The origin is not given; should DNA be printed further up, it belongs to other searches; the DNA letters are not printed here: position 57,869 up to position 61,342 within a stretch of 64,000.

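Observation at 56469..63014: CoxE-like VWA protein without a MoxR ATPase partner, co-encoded with a lipoprotein, a 1057-aa TM coiled-coil protein and a secreted HExxH peptidase-like protein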

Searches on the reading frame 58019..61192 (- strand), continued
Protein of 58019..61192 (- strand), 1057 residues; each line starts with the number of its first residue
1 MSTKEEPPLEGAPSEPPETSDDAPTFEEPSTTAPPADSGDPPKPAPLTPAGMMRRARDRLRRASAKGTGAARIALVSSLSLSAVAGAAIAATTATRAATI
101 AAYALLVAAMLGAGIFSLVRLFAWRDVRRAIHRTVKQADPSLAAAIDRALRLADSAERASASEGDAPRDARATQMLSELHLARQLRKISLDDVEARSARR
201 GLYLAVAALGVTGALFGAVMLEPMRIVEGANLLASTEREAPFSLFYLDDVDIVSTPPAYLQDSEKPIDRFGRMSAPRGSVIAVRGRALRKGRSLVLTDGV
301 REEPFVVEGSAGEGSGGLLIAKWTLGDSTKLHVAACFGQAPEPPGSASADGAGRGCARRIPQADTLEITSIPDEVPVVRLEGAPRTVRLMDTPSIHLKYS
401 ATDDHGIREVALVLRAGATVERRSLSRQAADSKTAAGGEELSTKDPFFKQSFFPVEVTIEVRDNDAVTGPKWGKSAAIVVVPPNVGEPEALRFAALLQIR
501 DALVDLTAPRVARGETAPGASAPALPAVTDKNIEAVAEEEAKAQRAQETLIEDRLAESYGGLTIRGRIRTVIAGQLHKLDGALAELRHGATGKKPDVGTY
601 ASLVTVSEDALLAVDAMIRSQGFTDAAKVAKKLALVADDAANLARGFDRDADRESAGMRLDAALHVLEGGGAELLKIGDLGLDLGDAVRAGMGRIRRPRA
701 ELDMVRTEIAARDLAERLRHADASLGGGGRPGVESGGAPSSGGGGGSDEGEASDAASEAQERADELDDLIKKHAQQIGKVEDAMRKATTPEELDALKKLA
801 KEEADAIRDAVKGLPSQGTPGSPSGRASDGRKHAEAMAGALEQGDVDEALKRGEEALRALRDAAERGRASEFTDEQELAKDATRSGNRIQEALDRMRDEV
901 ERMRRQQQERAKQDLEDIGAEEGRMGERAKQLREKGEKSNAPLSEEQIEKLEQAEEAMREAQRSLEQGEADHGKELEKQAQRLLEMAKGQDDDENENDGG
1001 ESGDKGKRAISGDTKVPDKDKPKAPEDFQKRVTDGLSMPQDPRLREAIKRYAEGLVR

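Call 37: find_related_loci(query=A1, collection=metagenome_contigs, flank=8000)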
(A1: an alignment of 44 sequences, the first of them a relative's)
Query A1 (1057 aa) in metagenome_contigs; peptide patterns used: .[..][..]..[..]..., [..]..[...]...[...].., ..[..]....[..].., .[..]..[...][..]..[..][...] (x = any residue, [..] = any of these).
600 stretches matched a pattern (row limit reached: there are more); 193 encode a relative of the query (tblastn E <= 1e-3); the best 80 are kept; 80 distinct loci.
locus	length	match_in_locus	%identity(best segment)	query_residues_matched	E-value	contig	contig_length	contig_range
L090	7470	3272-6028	56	92-1057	0e+0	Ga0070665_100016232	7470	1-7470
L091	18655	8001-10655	49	124-1057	0e+0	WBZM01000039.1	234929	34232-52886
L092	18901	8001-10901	45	47-1057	0e+0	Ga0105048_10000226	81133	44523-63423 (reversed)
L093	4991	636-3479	42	59-1057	0e+0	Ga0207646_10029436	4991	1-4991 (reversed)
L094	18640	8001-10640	44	134-1057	3e-176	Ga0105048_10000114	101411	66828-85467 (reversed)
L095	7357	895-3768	40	38-1057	6e-175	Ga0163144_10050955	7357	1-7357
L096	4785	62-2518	44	221-1057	1e-176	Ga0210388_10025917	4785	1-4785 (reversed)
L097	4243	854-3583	40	105-1057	1e-174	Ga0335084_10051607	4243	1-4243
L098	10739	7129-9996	40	41-1057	2e-167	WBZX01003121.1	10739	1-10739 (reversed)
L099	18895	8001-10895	38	40-1057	4e-166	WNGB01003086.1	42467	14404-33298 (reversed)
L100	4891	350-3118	38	76-1057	3e-168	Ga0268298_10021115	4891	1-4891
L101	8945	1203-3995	38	80-1057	2e-160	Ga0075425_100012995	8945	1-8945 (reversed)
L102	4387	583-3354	38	70-1057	4e-158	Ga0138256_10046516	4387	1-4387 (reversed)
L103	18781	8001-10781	36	70-1057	2e-149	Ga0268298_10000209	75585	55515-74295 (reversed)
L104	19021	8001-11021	37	10-1057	3e-149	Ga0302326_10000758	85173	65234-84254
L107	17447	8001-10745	36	92-1057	7e-147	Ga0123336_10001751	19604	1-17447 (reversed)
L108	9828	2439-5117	36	124-1057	2e-145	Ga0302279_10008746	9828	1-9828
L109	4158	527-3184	36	121-1057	4e-150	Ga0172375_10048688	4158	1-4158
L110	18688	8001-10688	36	116-1057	7e-151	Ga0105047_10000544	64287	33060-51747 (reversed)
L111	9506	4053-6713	38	126-1057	9e-143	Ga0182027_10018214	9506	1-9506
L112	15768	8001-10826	36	79-1057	4e-142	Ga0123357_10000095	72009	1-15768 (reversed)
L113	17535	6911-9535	37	124-1056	9e-142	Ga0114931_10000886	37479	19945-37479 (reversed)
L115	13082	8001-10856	36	68-1057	4e-141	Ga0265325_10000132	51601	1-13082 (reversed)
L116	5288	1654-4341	36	106-1057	7e-142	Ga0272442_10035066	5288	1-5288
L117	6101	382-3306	36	69-1057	2e-140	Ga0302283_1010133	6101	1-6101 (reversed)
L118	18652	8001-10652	37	129-1057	4e-139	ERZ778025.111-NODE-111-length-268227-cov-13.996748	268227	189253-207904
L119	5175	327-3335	36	20-1057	3e-138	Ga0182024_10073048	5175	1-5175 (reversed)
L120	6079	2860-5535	37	124-1057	5e-136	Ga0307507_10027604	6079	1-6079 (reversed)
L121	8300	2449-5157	35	89-1057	2e-135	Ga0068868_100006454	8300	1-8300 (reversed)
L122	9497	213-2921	35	89-1057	7e-135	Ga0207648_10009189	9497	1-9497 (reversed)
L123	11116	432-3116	36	129-1057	8e-135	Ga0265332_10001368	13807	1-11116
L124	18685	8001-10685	36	129-1057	7e-135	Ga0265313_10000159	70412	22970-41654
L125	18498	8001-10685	36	129-1057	7e-135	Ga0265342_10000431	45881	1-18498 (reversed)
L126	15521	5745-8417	37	120-1057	3e-144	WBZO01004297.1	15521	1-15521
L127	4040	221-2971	35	70-1057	1e-136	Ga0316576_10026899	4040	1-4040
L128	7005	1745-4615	34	115-1057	1e-127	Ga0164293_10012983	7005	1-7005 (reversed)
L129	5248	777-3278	36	176-1057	3e-128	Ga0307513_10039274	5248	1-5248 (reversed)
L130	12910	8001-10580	38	173-1057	1e-125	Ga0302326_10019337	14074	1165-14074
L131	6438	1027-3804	36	79-1057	1e-125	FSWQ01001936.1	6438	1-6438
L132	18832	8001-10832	33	53-1057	4e-125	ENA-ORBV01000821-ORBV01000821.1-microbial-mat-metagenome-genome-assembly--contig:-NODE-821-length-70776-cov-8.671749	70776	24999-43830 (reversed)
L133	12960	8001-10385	36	221-1057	5e-123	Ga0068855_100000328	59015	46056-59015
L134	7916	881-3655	35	75-1057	4e-123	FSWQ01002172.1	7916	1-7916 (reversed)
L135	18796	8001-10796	36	54-1057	3e-121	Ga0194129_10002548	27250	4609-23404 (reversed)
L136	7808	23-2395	35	216-1057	3e-121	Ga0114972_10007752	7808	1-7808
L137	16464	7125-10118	35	13-1057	5e-121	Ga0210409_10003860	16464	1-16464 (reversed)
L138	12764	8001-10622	37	126-1057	6e-120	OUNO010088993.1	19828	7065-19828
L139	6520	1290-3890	38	163-1057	4e-120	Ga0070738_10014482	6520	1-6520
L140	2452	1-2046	41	365-1057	1e-126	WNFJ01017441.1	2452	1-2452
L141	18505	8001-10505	36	176-1057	9e-119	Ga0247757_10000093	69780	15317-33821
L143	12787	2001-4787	34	98-1057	1e-117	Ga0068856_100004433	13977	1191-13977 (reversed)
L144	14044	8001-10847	34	75-1057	8e-128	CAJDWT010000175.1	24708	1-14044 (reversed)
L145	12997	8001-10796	34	68-1057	7e-115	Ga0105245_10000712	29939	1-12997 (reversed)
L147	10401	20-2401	33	246-1057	4e-114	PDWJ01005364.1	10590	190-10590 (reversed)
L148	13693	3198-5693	34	176-1057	4e-114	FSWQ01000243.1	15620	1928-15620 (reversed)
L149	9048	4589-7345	34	81-1057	1e-113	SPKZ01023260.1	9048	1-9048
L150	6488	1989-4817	34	71-1057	2e-113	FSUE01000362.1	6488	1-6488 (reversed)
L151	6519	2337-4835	35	176-1057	2e-113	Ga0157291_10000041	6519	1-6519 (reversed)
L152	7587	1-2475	36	185-1057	4e-113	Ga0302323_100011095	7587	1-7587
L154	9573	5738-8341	33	126-1057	9e-112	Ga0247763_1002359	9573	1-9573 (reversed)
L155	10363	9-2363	37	240-1057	3e-111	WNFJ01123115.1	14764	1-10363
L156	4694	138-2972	32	56-1057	5e-112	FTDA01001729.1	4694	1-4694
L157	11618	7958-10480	35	169-1057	8e-110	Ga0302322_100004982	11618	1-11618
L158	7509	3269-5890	35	126-1057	7e-110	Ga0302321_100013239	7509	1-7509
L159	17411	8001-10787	33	98-1057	8e-109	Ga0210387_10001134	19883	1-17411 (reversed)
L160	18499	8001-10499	36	176-1057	2e-108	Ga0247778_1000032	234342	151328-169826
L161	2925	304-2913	35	124-1057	2e-112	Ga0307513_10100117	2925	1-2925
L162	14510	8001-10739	35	87-1057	1e-107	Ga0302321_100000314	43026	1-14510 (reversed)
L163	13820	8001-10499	33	176-1057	1e-107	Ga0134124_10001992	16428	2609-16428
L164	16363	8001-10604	33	126-1057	6e-107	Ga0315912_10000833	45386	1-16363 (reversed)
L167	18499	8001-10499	35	176-1057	4e-108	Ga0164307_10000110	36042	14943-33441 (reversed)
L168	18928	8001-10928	36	42-1057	3e-138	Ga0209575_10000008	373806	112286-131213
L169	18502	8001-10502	34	176-1057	3e-111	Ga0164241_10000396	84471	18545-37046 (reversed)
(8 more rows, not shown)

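Call 41: search_protein_families(library=pfam, proteins=[L118:3195-4322:+, L118:4541-5662:+, L118:5717-7555:+, L113:2346-2966:+, L113:3117-5438:+, L113:5414-5770:+, L113:5797-6678:-, L118:3-1736:+], max_evalue=0.001)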
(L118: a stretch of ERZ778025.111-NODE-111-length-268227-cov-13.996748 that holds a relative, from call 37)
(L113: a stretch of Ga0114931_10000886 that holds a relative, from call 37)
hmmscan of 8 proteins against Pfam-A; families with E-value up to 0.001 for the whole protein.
L118:3195-4322:+ (376 aa): 2 families
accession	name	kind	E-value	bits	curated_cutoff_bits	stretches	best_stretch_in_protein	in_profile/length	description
PF07478.18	Dala_Dala_lig_C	-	4.8e-44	150.7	24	1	152-353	1-200/204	D-ala D-ala ligase C-terminus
PF01820.27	Dala_Dala_lig_N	-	1.8e-18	67.7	34.6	2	102-135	88-121/121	D-ala D-ala ligase N-terminus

L118:4541-5662:+ (374 aa): 0 families

L118:5717-7555:+ (613 aa): 5 families
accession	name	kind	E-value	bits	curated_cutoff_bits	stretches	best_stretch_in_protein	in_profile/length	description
PF00069.31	Pkinase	-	4.1e-46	157.9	31.7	1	77-333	1-252/263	Protein kinase domain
PF07714.23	PK_Tyr_Ser-Thr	-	3.8e-28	98.9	23.1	1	79-332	3-248/258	Protein tyrosine and serine/threonine kinase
PF03109.22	ABC1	-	2.2e-06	27.4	22.9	1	111-227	109-215/244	ABC1 atypical kinase-like domain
PF06293.20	Kdo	-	4.3e-06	26.8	21.3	1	112-239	53-183/207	Lipopolysaccharide kinase (Kdo/WaaP) family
PF01636.29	APH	-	4.8e-06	26.9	23.2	1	183-227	152-198/239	Phosphotransferase enzyme family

L113:2346-2966:+ (207 aa): 0 families

L113:3117-5438:+ (774 aa): 9 families
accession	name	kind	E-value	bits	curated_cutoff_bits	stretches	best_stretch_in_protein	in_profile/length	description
PF02754.22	CCG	-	3.3e-33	114.1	20.6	2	648-736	1-84/85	Cysteine-rich domain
PF13183.11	Fer4_8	-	5e-11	43.4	27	1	412-454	46-67/68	4Fe-4S dicluster domain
PF13237.11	Fer4_10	-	2.9e-07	30.8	25.5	1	333-452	3-53/53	4Fe-4S dicluster domain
PF12838.12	Fer4_7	-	1.3e-06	29.2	27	0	335-352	34-51/52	4Fe-4S dicluster domain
PF13187.11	Fer4_9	-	2.3e-06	28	27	1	339-452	2-48/52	4Fe-4S dicluster domain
PF13484.11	Fer4_16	-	3e-06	28.4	30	0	339-354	2-17/66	4Fe-4S double cluster binding domain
PF13534.11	Fer4_17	-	4e-06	27.7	22.2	0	335-352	42-59/61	4Fe-4S dicluster domain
PF12797.12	Fer4_2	-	0.00025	21.2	24.5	1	330-351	1-22/22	4Fe-4S binding domain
PF17179.9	Fer4_22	-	0.00097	20.4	27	0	329-352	71-94/95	4Fe-4S dicluster domain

L113:5414-5770:+ (119 aa): 0 families

L113:5797-6678:- (294 aa): 0 families

L118:3-1736:+ (578 aa): 3 families
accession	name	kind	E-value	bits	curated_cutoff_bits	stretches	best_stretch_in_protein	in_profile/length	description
PF00069.31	Pkinase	-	2.2e-39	135.9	31.7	1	1-264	1-254/263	Protein kinase domain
PF07714.23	PK_Tyr_Ser-Thr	-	1.2e-28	100.6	23.1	1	5-262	5-249/258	Protein tyrosine and serine/threonine kinase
PF01636.29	APH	-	6.3e-05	23.3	23.2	0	130-161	165-197/239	Phosphotransferase enzyme family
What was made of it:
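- On Bat / MoxR-DUF58-VWA aerotolerance-type operons: Genes upstream of DUF4175 elsewhere are Ddl, a kinase and an Fe-S protein (call 41).
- Other genes found upstream of DUF4175 are Ddl, a Ser/Thr kinase and an Fe-S/CCG protein (call 41).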

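Call 47: predict_structure(alignment_id=A1)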
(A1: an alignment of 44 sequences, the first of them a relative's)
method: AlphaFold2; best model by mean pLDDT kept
length: 1057 residues; sequences in the alignment: 44
mean_pLDDT: 84.4   pTM: 0.59
mean pLDDT of the five models: 84.4, 81.2, 79.3, 78.6, 77.3
residues with pLDDT >= 90: 639; 70-90: 245; 50-70: 80; < 50: 93
segments of 3 or more residues with pLDDT < 50: 1-15, 17-23, 25-40, 726-751, 991-1017
pLDDT, mean of each block of 10 residues (from residue 1): 36 37 39 41 64 91 89 90 92 89 92 89 90 92 93 88 70 89 93 89 91 90 92 90 93 88 89 92 92 92 88 72 94 91 59 78 95 90 87 92 91 94 91 92 90 94 76 93 94 96 95 74 78 91 96 93 87 91 89 84 94 93 94 97 92 89 96 95 95 97 97 95 52 39 41 69 90 94 90 89 95 93 94 96 91 96 95 92 96 92 90 94 95 85 83 96 94 95 86 43 37 46 64 60 75 70
secondary structure, 60 per line:
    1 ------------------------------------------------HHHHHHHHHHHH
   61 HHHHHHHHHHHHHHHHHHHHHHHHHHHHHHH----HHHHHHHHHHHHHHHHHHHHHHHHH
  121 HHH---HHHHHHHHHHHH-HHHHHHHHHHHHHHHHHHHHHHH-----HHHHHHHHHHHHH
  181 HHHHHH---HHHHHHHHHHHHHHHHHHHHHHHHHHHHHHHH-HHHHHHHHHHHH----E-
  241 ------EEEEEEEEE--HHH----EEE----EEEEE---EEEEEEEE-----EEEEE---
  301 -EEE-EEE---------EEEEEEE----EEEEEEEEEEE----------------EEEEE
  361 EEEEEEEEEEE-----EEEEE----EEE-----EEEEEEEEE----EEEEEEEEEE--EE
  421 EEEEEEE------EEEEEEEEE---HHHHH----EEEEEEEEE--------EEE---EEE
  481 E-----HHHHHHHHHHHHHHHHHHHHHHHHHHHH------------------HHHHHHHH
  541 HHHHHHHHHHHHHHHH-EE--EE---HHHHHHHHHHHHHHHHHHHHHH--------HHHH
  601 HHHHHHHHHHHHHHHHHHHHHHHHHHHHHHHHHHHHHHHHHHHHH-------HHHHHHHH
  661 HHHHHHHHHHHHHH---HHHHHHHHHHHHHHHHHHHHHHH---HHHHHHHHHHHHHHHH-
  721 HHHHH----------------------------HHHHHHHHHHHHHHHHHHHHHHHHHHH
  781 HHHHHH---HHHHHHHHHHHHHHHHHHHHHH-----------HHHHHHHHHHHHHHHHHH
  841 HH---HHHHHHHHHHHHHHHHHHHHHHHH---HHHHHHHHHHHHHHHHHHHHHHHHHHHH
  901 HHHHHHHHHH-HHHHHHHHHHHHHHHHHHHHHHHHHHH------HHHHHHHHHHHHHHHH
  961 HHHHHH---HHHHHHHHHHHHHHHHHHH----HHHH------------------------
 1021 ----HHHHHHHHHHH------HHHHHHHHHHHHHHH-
elements in order (helices of 4 or more, strands of 3 or more residues): H49-91 H96-123 H127-138 H140-162 H168-186 H190-221 H223-234 E247-255 E265-267 E272-276 E280-287 E293-297 E302-304 E306-308 E318-324 E329-339 E356-371 E377-381 E386-388 E394-402 E407-416 E419-427 E434-442 H446-450 E455-463 E472-474 E478-481 H487-514 H533-556 H567-588 H597-645 H653-674 H678-700 H704-719 H721-725 H754-786 H790-811 H823-842 H846-869 H873-910 H912-938 H945-966 H970-988 H993-996 H1025-1035 H1042-1056
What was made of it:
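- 58019..61192 (-): 1057-aa DUF4175-family inner-membrane protein. It has a disordered acidic N-terminus, three TM helices with a cytoplasmic loop of about 80 aa, two periplasmic beta-sandwich domains, and long helical bundles. AlphaFold2 model with pLDDT 84.4 (call 47).
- Checked: Its extracytoplasmic part is two beta-sandwich domains (247-481) followed by about 500 aa of helical bundles (call 47).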

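Call 50: fold_search(model_id=the predicted structure, library=pdb)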
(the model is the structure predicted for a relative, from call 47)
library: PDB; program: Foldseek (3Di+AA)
matches with E <= 10: 600; with E <= 0.001: 3
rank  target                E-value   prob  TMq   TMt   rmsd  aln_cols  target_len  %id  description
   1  6grt_B                2.8e-04  1.00  0.08  0.13  17.9       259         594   10  Paired immunoglobulin-like receptor B (PirB) or Leukocyte immunoglobulin-like receptor subfamily B member 3 (LILRB3) f (released 2019-02-06)
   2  6grs_B                7.9e-04  1.00  0.08  0.13  17.8       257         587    9  Paired immunoglobulin-like receptor B (PirB) or Leukocyte immunoglobulin-like receptor subfamily B member 3 (LILRB3) f (released 2019-02-06)
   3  1m4k                  9.2e-04  1.00  0.08  0.30  15.5       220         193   12  Crystal structure of the human natural killer cell activator receptor KIR2DS2 (CD158j) (released 2003-04-15)
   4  4o9y_G                2.5e-03  0.23  0.07  0.04  49.9       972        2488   10  Crystal Structure of TcdA1 (released 2014-02-26)
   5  7s62                  2.8e-03  1.00  0.09  0.08  12.7       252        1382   12  Locally refined protomer structure of native-form oocyte/egg Alpha-2-Macroglobulin (A2Moo) tetramer (released 2022-01-05)
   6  9bl3_G                3.4e-03  0.99  0.07  0.21  15.2       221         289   14  KIR3DL1*114 in complex with HLA-B*57:03 presenting the AW10 peptide (released 2024-11-13)
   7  9f2d_B                4.9e-03  1.00  0.07  0.30  16.0       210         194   12  KIR2DL1 bound to RIFIN RBK21 (released 2025-04-09)
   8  9f2d_L                5.1e-03  1.00  0.07  0.30  15.2       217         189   10  KIR2DL1 bound to RIFIN RBK21 (released 2025-04-09)
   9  8bnq_B                5.8e-03  0.98  0.08  0.20  13.3       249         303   12  Crystal structure of the FnIII-tandem A84-A86 from the A-band of titin (released 2023-04-12)
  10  8cka_B                6.5e-03  1.00  0.11  0.23  11.1       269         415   14  Deinococcus radidurans HPI S-layer (released 2023-04-19)
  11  9f2d_D                7.4e-03  0.99  0.07  0.30  15.8       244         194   10  KIR2DL1 bound to RIFIN RBK21 (released 2025-04-09)
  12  1nkr                  8.0e-03  1.00  0.08  0.30  15.9       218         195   11  INHIBITORY RECEPTOR (P58-CL42) FOR HUMAN NATURAL KILLER CELLS (released 1998-11-11)
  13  6ewa_H                8.6e-03  0.99  0.08  0.30  14.8       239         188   10  Crystal structure of HLA-A2 in complex with LILRB1 (released 2018-11-07)
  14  5t9a_B                9.7e-03  0.95  0.07  0.08  17.6       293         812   11  Crystal structure of BuGH2Cwt (released 2017-09-13)
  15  5t9a_A                9.7e-03  0.92  0.07  0.08  17.6       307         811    8  Crystal structure of BuGH2Cwt (released 2017-09-13)
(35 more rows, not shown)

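Call 54: search_protein_families(library=padloc, proteins=[window:58019-61192:-], max_evalue=0.01)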
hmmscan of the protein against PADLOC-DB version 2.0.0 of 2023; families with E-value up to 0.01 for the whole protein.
window:58019-61192:- (1057 aa): 0 families

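Call 55: search_protein_families(library=ncbifam, proteins=[L083:10001-12898:+, L083:12910-14430:+], max_evalue=0.001)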
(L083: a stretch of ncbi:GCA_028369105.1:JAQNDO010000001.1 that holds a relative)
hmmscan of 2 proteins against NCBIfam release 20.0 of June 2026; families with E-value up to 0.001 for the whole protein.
L083:10001-12898:+ (965 aa): 0 families

L083:12910-14430:+ (506 aa): 0 families
